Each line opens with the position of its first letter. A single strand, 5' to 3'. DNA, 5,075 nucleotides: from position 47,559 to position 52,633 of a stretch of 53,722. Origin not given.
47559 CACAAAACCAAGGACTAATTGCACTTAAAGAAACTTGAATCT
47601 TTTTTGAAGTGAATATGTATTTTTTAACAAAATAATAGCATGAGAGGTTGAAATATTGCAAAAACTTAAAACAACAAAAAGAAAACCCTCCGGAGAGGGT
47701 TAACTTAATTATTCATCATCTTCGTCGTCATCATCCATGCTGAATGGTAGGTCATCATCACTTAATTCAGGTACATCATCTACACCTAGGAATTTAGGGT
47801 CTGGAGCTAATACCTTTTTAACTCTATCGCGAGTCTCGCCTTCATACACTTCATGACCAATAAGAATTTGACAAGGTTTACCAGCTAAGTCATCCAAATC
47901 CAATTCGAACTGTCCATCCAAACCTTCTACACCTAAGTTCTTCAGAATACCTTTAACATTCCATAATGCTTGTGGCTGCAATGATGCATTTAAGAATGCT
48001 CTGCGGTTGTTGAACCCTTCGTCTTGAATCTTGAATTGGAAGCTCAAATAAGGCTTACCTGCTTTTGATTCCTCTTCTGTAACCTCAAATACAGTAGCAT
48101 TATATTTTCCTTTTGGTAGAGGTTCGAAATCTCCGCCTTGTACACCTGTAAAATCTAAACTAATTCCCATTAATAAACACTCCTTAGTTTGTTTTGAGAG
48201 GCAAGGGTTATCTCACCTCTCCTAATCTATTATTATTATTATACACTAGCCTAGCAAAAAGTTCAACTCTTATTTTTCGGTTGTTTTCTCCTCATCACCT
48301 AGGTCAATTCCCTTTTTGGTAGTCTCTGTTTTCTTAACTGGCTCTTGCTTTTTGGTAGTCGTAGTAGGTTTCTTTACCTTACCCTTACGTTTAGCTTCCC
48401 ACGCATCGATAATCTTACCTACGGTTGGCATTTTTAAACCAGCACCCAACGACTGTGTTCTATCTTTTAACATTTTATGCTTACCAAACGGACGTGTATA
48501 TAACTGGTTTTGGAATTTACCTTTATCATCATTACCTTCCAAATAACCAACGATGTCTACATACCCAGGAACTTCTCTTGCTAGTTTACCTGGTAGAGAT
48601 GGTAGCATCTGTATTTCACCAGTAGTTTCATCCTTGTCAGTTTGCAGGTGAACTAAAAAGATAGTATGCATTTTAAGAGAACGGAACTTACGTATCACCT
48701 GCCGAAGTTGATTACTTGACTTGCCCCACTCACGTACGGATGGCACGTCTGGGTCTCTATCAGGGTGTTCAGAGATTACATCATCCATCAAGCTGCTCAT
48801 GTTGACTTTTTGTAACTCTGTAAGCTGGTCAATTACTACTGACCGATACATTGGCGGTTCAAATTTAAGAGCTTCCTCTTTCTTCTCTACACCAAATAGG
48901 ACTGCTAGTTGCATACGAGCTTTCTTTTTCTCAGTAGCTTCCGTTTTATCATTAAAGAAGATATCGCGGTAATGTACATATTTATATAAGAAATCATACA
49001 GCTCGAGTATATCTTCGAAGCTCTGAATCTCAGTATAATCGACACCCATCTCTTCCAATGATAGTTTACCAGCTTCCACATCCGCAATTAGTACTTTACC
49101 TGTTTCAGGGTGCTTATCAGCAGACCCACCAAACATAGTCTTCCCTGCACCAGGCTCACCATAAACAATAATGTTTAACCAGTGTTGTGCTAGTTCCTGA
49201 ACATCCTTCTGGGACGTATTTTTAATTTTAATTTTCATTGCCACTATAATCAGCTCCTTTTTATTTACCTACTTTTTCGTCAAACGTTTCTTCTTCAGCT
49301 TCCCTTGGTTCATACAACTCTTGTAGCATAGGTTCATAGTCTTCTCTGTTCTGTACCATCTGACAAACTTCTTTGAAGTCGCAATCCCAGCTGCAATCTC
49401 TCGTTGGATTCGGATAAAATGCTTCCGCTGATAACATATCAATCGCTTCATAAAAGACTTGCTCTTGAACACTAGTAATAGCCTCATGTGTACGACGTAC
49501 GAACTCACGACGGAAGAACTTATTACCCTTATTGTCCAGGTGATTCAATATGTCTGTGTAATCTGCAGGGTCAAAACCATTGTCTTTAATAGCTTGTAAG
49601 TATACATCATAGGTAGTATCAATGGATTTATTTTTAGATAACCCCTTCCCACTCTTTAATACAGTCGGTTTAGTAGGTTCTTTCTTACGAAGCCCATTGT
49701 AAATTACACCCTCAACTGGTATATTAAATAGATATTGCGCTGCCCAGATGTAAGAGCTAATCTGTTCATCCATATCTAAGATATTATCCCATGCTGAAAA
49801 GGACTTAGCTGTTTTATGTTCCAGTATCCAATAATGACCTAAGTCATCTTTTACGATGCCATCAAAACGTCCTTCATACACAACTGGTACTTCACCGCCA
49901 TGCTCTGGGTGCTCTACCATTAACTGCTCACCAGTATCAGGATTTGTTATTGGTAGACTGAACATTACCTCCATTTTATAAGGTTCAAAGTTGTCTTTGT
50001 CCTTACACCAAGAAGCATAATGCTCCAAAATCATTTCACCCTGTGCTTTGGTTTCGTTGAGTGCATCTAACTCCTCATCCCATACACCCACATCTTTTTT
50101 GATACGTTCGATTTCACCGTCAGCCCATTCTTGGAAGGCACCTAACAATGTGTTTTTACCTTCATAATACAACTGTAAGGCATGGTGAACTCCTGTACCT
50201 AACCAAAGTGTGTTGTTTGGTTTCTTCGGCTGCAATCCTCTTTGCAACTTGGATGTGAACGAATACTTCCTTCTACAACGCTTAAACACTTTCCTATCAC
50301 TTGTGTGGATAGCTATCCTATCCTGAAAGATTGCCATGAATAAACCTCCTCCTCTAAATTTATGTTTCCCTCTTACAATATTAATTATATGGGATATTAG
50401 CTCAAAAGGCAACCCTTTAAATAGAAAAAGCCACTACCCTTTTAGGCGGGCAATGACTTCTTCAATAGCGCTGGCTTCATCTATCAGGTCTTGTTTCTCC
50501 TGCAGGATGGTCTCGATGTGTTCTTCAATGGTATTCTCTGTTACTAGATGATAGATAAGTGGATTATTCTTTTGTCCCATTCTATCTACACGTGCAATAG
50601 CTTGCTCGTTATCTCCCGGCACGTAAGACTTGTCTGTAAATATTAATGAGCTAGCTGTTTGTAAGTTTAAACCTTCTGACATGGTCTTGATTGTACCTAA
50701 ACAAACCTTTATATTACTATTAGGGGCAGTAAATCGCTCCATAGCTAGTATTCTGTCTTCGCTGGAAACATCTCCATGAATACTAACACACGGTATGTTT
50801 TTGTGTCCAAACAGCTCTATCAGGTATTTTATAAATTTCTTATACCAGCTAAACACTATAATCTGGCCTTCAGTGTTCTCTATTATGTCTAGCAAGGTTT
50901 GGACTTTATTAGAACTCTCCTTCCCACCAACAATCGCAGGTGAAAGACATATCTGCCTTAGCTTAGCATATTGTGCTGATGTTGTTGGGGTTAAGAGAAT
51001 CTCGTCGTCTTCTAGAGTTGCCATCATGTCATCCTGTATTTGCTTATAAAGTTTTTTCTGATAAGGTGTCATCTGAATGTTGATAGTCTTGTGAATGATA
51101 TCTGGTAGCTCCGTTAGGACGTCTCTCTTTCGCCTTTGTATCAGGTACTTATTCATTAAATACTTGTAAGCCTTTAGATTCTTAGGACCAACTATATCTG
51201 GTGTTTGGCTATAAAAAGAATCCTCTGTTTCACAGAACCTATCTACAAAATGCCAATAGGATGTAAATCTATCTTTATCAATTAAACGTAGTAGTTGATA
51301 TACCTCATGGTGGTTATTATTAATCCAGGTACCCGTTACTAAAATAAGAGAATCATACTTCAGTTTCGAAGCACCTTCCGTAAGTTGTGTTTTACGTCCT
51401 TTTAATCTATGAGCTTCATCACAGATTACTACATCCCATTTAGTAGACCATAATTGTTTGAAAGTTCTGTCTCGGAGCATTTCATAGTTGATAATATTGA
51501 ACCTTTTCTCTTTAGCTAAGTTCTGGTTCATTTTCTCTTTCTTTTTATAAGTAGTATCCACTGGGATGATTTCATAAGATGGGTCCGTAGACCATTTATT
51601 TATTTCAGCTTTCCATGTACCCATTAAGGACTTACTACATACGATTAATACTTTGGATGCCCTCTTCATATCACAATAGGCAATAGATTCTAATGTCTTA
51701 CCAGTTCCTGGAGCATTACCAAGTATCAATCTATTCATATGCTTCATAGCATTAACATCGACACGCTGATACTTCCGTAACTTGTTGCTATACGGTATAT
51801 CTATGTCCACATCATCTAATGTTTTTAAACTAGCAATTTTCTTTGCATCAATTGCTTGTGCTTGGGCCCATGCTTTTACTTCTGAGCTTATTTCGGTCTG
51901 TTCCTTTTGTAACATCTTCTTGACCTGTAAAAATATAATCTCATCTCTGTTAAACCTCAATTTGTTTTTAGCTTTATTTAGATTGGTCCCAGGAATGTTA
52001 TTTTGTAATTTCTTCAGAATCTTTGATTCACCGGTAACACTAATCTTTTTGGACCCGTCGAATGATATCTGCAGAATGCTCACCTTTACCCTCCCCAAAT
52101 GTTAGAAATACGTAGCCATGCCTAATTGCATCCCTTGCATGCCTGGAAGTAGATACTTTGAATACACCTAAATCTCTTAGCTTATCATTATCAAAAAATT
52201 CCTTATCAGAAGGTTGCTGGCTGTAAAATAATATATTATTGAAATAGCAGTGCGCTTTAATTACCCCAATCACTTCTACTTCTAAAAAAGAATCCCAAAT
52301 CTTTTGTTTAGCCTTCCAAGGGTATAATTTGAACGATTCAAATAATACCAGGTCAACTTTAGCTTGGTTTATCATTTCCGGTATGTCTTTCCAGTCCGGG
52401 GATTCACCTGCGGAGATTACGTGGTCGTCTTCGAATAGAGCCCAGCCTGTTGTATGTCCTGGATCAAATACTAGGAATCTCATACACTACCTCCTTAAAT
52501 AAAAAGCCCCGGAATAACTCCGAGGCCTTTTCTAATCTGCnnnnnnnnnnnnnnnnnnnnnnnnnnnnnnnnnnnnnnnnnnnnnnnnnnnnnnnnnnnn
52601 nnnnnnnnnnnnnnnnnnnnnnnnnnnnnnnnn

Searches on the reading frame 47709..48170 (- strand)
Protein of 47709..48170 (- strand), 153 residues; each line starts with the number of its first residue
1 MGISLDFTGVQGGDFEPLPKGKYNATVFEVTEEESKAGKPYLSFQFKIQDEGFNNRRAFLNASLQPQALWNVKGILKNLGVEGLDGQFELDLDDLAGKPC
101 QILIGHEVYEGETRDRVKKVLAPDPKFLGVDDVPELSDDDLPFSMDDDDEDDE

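Call 31: search_protein_families(library=phrogs, proteins=[window:47709-48170:-], max_evalue=0.0001)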
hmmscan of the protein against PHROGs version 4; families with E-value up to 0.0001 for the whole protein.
window:47709-48170:- (153 aa): 6 families
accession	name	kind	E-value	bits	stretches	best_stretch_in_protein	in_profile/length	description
phrog_3724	-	unknown function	3.4e-23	83.4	1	3-152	8-157/285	-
phrog_378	-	DNA, RNA and nucleotide metabolism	2.1e-17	64.9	1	4-143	6-163/163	single strand DNA binding protein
phrog_2300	-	unknown function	2.5e-13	51.5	1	11-131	42-170/347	-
phrog_7778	-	DNA, RNA and nucleotide metabolism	9.8e-09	36.2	1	12-69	32-89/162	single strand DNA binding protein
phrog_14876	-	DNA, RNA and nucleotide metabolism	2.2e-07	32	1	5-152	20-167/183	DNA polymerase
phrog_18107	-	unknown function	1.7e-05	25.9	1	9-70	11-73/201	-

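Call 55: search_dna_similar(query=window:47709-48170:-, collection=phages, mode=protein, max_rows=12)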
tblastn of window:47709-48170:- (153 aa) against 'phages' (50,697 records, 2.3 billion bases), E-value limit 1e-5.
Records with a match: 40; places in all: 41; records where one place covers at least 80% of the query: 10.
Best place of each record, by identity: 60-80% 1; <60% 39.
By first word of the organism name: Clostridium 10; Bacillus 6; Serratia 6; Microbacterium 6; Pseudomonas 5; Weizmannia 1; Caudoviricetes 1; Curtobacterium 1; Yersinia 1; Stutzerimonas 1; and 2 more.
By host as written in the record: Clostridium perfringens 7; Serratia marcescens 6; Microbacterium foliorum NRRL B-24224 SEA 6; Bacillus subtilis KCCM12150 2; Pseudomonas fluorescens ATCC 13525 2; Weizmannia coagulans KACC 15983 1; Bacillus subtilis ATCC 21336 1; Bacillus subtilis KACC 17797 1; and 14 more.
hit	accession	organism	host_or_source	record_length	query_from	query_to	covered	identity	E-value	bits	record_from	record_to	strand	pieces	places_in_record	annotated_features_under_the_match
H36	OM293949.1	Weizmannia phage Youna2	Weizmannia coagulans KACC 15983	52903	1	136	89%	60.0%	4e-45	162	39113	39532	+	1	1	hypothetical protein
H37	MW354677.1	Bacillus phage BSTP10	Bacillus subtilis KCCM12150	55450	1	132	86%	56.7%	5e-36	136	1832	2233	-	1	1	BSTP10_004: putative SSB protein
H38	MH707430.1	Bacillus phage BSP7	Bacillus subtilis ATCC 21336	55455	1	132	86%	56.7%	5e-36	136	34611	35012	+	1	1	hypothetical protein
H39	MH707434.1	Bacillus phage BSP19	Bacillus subtilis KACC 17797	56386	1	132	86%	56.7%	5e-36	136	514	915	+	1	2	DUF669 domain-containing protein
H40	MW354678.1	Bacillus phage BSTP12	Bacillus subtilis BSC16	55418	1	132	86%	56.0%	2e-35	134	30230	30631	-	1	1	BSTP12_053: putative SSB protein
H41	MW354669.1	Bacillus phage BSTP5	Bacillus subtilis BSC21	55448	1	132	86%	56.0%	2e-35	134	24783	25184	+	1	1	putative single-stranded binding protein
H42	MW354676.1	Bacillus phage BSTP8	Bacillus subtilis KCCM12150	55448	1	132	86%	56.0%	2e-35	134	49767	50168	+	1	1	BSTP8_075: putative SSB protein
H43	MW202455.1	Caudoviricetes sp.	Manatee Spring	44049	2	124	80%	38.6%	5e-17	82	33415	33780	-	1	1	hypothetical protein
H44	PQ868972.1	Curtobacterium phage Yappy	Curtobacterium flaccumfaciens NRRL ...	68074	1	135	88%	33.3%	7e-7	53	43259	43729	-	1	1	85: hypothetical protein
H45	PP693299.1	Yersinia phage vB_YenM_P744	Yersinia enterocolitica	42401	3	124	80%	36.6%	3e-11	66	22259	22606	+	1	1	hypothetical protein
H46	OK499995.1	Serratia phage vB_SmaS_Tlacuache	Serratia marcescens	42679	3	121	78%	33.9%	2e-9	61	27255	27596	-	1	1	hypothetical protein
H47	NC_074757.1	Serratia phage vB_SmaS_Tlacuache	Serratia marcescens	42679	3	121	78%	33.9%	2e-9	61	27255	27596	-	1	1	hypothetical protein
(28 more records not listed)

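Call 56: get_annotated_region(hit=H36, flank=2500)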
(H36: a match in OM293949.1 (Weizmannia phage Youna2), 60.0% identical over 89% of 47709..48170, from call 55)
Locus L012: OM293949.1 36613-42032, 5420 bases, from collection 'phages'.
description: Weizmannia phage Youna2, complete genome.
organism: Weizmannia phage Youna2 (NCBI taxid 2914859)
taxonomy: Viruses; Duplodnaviria; Heunggongvirae; Uroviricota; Caudoviricetes
host: Weizmannia coagulans KACC 15983; source: sludge; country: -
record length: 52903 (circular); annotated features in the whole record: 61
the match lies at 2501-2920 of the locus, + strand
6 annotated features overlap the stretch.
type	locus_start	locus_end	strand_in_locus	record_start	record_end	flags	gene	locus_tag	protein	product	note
CDS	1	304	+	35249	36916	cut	-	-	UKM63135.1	helicase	-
CDS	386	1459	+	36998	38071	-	-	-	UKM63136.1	PD-(D/E)XK nuclease superfamily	-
CDS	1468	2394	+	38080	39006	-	-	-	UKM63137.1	AAA domain protein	-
CDS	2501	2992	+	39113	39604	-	-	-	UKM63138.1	hypothetical protein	DUF669 = PF05037(11-135)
CDS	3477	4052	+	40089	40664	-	-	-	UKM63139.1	homeodomain-like domain protein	-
CDS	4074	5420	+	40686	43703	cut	-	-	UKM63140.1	DNA primase small subunit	-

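Call 57: get_annotated_region(hit=H38, flank=2500)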
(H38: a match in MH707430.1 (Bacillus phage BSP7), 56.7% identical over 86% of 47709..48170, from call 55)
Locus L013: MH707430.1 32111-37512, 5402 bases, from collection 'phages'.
description: Bacillus phage BSP7, complete genome.
organism: Bacillus phage BSP7 (NCBI taxid 2301661)
taxonomy: Viruses; Duplodnaviria; Heunggongvirae; Uroviricota; Caudoviricetes
host: Bacillus subtilis ATCC 21336; source: -; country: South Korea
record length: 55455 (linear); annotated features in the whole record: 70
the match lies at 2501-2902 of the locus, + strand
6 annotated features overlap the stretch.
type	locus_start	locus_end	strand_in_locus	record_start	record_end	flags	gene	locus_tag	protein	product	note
CDS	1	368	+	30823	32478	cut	-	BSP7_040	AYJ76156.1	putative helicase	Length:1656; Found at strand:positive; start codon:TTG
CDS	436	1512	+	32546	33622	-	-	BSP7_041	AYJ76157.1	putative Cas system-associated protein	Length:1077; Found at strand:positive; start codon:ATG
CDS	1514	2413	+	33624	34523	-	-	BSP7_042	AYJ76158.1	putative P-loop_NTPase superfamily protein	Length:900; Found at strand:positive; start codon:ATG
CDS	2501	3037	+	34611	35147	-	-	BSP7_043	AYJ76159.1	hypothetical protein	Length:537; Found at strand:positive; start codon:ATG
CDS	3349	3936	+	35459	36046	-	-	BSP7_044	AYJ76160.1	putative luxR family protein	Length:588; Found at strand:positive; start codon:ATG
CDS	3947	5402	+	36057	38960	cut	-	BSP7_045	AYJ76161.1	putative DNA primase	Length:2904; Found at strand:positive; start codon:ATG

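Call 67: search_protein_families(library=pfam, proteins=[window:47709-48170:-], max_evalue=0.01)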
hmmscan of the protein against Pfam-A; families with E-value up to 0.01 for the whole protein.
window:47709-48170:- (153 aa): 1 family
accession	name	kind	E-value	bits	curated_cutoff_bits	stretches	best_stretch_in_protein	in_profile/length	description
PF05037.18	DUF669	-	9.8e-08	32.6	21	1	11-118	7-126/138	Protein of unknown function (DUF669)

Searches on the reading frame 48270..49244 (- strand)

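Call 31: search_protein_families(library=phrogs, proteins=[window:48270-49244:-], max_evalue=0.0001)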
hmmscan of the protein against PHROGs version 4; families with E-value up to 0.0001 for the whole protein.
window:48270-49244:- (324 aa): 1 family
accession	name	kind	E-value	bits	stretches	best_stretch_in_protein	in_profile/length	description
phrog_124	-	DNA, RNA and nucleotide metabolism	6.8e-42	145.2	1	3-317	27-286/382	Sak4-like ssDNA annealing protein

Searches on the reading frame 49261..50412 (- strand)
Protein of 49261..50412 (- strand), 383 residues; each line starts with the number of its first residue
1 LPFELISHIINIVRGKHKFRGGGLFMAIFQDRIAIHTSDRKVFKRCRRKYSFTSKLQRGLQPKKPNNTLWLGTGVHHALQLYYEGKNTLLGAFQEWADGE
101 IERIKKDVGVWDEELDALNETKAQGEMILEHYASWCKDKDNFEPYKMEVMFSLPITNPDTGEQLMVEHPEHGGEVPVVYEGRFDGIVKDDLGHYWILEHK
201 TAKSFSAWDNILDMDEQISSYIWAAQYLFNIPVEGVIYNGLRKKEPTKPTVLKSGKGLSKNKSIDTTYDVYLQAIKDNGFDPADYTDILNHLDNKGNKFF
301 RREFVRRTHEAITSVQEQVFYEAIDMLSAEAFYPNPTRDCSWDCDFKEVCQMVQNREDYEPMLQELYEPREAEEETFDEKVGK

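Call 31: search_protein_families(library=phrogs, proteins=[window:49261-50412:-], max_evalue=0.0001)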
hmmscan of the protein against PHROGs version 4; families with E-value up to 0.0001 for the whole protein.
window:49261-50412:- (383 aa): 1 family
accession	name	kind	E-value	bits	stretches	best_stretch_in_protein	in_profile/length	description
phrog_1218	-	DNA, RNA and nucleotide metabolism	7.3e-54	184.4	1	35-380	10-359/364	exonuclease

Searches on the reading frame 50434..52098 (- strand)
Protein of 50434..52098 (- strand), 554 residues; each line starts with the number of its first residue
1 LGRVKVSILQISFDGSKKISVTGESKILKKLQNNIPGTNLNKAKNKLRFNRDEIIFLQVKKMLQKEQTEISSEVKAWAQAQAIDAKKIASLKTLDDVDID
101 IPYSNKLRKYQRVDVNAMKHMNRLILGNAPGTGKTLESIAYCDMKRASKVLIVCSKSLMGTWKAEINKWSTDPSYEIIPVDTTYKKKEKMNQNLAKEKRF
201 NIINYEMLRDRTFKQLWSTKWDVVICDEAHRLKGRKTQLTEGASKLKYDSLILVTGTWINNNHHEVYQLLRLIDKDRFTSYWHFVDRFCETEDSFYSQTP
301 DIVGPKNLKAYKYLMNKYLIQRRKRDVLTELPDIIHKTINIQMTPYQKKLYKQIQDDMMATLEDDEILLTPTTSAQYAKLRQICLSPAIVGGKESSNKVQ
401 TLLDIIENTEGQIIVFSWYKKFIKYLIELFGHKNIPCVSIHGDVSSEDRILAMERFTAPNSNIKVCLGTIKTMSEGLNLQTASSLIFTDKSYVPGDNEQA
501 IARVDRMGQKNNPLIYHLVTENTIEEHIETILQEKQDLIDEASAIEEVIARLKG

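Call 31: search_protein_families(library=phrogs, proteins=[window:50434-52098:-], max_evalue=0.0001)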
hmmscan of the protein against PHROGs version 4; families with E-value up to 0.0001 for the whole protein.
window:50434-52098:- (554 aa): 8 families
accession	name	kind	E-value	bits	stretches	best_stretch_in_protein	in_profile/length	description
phrog_62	-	DNA, RNA and nucleotide metabolism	9.6e-112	375.7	1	73-542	676-1132/1881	DNA helicase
phrog_16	-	DNA, RNA and nucleotide metabolism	3.8e-26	92.6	1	98-533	264-613/986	DNA helicase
phrog_29996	-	unknown function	8.3e-26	91.3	1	88-540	705-1161/1189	-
phrog_23807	-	unknown function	1.1e-16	60.8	2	409-526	528-652/1053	-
phrog_11801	-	other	3.7e-13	48.6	1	89-224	846-975/2269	DNA methyltransferase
phrog_21391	-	DNA, RNA and nucleotide metabolism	1.6e-08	33.2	1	408-506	1357-1453/2021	DNA helicase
phrog_11354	-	unknown function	4.7e-08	33.7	1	461-552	22-112/116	-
phrog_9690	-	DNA, RNA and nucleotide metabolism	4e-07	30.4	1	410-520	160-270/306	DNA helicase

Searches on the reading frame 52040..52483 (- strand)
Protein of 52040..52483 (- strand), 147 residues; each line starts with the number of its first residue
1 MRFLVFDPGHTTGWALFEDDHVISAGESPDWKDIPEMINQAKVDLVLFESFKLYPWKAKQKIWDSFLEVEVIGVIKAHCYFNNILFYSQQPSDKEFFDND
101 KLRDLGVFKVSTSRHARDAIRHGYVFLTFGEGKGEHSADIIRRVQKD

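Call 31: search_protein_families(library=phrogs, proteins=[window:52040-52483:-], max_evalue=0.0001)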
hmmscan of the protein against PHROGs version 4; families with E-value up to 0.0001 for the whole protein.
window:52040-52483:- (147 aa): 1 family
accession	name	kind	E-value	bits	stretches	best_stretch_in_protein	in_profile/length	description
phrog_1981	-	unknown function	3.4e-16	60.6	1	1-127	27-181/217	-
